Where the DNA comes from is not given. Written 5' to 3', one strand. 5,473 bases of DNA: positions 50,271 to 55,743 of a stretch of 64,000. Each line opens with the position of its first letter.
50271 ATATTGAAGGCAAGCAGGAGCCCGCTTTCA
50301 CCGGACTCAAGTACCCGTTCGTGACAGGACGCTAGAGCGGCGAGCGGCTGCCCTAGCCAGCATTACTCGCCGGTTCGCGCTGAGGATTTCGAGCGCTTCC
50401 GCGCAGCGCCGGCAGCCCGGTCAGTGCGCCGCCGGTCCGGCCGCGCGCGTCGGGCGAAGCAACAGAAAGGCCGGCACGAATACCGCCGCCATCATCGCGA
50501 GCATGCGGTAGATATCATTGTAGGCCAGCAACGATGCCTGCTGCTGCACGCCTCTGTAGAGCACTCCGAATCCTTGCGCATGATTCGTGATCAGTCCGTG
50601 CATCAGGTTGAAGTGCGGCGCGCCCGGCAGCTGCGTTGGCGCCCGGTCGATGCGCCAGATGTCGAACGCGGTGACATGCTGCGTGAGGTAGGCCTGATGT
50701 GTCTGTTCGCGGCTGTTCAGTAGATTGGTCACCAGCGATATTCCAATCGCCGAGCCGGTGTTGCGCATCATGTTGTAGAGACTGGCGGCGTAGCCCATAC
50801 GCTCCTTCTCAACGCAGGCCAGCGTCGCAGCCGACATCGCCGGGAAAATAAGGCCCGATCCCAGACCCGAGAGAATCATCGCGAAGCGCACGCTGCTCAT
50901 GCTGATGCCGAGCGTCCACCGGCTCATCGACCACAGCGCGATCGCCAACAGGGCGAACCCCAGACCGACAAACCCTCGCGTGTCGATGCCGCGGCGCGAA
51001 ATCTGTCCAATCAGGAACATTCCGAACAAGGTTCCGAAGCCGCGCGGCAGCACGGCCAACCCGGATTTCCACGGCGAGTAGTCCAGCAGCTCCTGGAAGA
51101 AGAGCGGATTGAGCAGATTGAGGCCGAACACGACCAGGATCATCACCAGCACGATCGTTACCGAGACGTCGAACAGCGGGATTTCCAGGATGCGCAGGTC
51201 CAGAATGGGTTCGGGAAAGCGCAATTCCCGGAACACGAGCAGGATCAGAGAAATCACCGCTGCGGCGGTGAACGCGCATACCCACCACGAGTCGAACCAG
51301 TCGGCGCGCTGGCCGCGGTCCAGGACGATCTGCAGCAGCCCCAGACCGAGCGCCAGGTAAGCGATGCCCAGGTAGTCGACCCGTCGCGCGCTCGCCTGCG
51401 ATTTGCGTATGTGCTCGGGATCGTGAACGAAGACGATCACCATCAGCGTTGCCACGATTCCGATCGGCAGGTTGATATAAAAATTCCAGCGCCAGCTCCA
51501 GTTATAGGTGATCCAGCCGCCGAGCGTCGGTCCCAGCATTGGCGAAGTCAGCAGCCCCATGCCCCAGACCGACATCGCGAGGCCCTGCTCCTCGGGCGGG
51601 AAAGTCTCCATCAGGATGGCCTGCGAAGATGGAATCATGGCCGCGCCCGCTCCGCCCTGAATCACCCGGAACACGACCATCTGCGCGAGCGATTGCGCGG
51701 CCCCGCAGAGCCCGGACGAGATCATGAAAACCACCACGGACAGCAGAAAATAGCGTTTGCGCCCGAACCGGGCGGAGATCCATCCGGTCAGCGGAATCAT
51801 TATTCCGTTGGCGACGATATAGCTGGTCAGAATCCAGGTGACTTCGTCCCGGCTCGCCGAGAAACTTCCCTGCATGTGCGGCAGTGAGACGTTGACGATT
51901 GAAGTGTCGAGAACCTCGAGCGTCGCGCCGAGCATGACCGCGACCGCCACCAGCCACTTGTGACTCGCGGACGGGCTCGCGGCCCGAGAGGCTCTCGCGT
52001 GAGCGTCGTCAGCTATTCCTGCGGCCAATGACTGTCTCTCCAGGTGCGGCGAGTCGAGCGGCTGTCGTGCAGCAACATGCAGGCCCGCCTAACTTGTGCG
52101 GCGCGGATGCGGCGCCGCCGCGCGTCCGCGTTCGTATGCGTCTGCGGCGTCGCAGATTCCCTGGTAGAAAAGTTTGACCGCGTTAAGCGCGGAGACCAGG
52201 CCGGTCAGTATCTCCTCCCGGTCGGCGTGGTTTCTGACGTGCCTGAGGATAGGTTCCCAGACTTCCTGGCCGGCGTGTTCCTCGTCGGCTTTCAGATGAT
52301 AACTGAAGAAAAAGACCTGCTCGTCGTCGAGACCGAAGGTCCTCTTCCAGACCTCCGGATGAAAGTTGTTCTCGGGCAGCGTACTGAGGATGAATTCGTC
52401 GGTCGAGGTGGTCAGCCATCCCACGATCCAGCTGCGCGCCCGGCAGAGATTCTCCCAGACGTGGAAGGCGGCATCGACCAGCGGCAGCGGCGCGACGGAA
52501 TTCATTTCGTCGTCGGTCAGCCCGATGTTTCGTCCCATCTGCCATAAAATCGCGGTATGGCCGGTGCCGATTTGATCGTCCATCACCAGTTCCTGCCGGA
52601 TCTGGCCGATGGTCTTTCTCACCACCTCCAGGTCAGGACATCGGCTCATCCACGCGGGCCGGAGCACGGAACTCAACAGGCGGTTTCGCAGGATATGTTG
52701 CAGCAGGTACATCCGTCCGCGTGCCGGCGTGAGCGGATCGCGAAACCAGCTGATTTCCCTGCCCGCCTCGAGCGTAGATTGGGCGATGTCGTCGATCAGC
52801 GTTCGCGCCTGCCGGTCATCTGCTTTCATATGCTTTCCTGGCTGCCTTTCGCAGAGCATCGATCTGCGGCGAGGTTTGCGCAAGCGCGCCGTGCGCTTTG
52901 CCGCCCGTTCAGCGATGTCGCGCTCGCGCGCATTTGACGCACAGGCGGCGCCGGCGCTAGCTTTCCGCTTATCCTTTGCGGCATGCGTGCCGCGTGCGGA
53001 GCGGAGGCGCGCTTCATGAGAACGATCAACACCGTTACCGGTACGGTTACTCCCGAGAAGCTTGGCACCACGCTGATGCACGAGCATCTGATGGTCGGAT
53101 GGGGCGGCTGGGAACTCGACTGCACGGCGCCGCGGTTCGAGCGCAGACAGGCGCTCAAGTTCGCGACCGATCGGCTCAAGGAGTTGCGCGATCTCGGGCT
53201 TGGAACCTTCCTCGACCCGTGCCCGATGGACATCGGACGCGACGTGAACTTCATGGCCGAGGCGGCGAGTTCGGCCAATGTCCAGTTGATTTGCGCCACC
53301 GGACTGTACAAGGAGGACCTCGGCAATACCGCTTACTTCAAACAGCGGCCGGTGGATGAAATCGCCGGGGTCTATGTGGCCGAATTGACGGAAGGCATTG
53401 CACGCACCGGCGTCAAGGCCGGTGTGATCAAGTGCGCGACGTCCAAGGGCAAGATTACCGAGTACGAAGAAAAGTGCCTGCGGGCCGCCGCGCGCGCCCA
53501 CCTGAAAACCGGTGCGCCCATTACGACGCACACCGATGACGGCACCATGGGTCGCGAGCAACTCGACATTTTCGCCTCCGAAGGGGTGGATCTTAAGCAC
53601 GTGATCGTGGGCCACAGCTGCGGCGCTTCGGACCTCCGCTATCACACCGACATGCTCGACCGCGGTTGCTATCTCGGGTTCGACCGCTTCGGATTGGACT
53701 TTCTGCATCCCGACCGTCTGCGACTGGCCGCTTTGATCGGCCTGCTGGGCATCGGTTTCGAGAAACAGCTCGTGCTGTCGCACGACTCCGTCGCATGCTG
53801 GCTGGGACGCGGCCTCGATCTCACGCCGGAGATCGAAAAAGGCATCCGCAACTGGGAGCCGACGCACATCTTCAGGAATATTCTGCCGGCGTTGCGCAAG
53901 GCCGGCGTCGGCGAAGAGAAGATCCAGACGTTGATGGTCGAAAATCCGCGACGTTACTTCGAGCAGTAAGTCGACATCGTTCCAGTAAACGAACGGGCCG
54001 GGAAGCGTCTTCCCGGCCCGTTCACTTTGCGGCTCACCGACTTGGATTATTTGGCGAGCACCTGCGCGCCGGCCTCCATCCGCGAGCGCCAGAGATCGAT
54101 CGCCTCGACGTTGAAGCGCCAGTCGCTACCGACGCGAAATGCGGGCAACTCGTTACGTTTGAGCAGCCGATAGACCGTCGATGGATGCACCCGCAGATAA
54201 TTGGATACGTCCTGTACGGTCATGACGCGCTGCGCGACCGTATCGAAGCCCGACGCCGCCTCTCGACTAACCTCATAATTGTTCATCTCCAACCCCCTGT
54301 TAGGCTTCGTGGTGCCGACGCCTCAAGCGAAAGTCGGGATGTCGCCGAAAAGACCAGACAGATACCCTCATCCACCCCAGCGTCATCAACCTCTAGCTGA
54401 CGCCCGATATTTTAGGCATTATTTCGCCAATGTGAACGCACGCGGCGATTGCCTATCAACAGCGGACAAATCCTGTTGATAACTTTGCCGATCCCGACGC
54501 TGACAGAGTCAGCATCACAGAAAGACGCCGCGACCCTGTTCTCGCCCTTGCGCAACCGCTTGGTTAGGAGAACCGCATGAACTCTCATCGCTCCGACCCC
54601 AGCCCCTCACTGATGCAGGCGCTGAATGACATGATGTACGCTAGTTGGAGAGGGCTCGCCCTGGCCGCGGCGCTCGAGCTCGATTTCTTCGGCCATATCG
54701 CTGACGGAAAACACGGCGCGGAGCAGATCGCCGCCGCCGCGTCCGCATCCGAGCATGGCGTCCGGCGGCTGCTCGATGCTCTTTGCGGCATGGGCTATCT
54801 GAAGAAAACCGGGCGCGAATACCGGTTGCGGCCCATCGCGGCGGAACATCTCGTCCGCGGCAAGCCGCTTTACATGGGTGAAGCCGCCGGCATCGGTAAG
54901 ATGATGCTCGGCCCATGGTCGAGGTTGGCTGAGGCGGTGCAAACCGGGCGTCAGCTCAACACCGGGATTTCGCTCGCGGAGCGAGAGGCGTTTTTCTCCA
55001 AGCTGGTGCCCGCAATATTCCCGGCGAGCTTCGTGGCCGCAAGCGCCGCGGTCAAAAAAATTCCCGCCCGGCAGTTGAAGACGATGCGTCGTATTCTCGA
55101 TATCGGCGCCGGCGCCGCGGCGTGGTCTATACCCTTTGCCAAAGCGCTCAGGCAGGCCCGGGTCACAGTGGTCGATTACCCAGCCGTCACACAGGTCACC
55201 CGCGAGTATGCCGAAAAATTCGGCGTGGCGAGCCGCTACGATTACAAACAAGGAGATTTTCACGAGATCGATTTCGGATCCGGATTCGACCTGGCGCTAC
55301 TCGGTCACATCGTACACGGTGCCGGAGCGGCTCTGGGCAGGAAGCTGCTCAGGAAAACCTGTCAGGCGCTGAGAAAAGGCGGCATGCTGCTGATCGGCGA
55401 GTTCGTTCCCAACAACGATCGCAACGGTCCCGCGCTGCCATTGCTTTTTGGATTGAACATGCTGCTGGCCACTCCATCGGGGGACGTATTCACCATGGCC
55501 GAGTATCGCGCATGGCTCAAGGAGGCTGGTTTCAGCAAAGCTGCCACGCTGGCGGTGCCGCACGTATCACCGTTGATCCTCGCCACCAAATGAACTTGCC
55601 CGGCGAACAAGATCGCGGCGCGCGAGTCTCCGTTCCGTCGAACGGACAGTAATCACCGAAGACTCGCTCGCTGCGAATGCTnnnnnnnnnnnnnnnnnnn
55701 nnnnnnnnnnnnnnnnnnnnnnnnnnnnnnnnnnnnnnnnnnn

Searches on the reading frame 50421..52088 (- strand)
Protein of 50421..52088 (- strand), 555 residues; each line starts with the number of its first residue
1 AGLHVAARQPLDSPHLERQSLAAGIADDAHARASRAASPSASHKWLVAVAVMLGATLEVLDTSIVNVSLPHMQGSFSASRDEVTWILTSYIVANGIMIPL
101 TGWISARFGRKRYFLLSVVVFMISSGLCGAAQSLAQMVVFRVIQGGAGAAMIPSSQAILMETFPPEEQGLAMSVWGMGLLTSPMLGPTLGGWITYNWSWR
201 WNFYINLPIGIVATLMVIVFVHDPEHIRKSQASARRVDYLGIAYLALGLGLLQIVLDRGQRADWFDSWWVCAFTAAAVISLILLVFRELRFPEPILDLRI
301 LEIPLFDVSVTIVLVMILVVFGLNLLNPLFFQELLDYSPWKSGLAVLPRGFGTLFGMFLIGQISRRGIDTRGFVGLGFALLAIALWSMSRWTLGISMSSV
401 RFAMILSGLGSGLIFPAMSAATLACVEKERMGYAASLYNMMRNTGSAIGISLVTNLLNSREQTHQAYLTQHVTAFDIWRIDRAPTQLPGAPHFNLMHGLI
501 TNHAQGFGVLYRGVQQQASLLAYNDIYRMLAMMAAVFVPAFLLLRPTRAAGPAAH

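Call 32: search_protein_families(library=pfam, proteins=[window:50421-52088:-], max_evalue=0.00001)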
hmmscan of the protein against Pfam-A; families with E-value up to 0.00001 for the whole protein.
window:50421-52088:- (555 aa): 4 families
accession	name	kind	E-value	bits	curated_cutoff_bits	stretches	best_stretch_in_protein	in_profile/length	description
PF07690.21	MFS_1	-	2.5e-62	211.3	33.4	1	52-449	2-346/347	Major Facilitator Superfamily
PF06609.19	TRI12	-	1.5e-09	37.3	23.2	1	48-295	48-297/599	Fungal trichothecene efflux pump (TRI12)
PF00083.30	Sugar_tr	-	1.9e-08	34.1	22.3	1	51-218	6-189/452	Sugar (and other) transporter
PF13347.12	MFS_2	-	1e-06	28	27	1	49-171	227-358/427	MFS/sugar transport protein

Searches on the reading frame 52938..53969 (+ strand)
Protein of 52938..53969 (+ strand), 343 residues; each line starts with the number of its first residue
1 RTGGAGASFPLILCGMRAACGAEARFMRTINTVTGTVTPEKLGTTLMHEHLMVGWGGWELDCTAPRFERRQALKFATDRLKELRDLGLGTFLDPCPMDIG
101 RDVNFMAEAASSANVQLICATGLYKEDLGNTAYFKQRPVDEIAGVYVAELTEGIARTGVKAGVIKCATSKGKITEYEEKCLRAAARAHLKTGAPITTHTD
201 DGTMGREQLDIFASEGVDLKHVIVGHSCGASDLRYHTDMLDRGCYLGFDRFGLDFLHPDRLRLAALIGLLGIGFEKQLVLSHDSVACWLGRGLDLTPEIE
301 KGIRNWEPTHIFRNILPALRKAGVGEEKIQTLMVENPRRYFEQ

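Call 32: search_protein_families(library=pfam, proteins=[window:52938-53969:+], max_evalue=0.00001)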
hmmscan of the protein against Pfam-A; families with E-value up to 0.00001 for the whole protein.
window:52938-53969:+ (343 aa): 1 family
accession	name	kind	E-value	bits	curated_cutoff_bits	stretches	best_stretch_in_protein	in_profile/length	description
PF02126.24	PTE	-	2.9e-68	230.9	22.4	1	38-342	2-298/298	Phosphotriesterase family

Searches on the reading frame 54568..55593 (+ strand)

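Call 32: search_protein_families(library=pfam, proteins=[window:54568-55593:+], max_evalue=0.00001)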
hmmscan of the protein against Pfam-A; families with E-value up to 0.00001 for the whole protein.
window:54568-55593:+ (341 aa): 6 families
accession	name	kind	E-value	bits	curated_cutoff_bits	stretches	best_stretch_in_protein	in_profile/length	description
PF00891.24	Methyltransf_2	-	1.9e-18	67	22.3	1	117-323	1-210/210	O-methyltransferase domain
PF08100.18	Dimerisation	-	1.6e-11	44.3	25.6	1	16-96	6-92/93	O-methyltransferase dimerisation domain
PF13649.12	Methyltransf_25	-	1.4e-09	38.9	27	1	176-272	1-97/97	Methyltransferase domain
PF13847.12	Methyltransf_31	-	7.6e-08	32.6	27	1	175-280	6-113/145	Methyltransferase domain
PF08242.18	Methyltransf_12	-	6.5e-07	30.4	30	1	177-274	1-98/98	Methyltransferase domain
PF08241.18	Methyltransf_11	-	1.2e-06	29.5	21.2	1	177-276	1-95/95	Methyltransferase domain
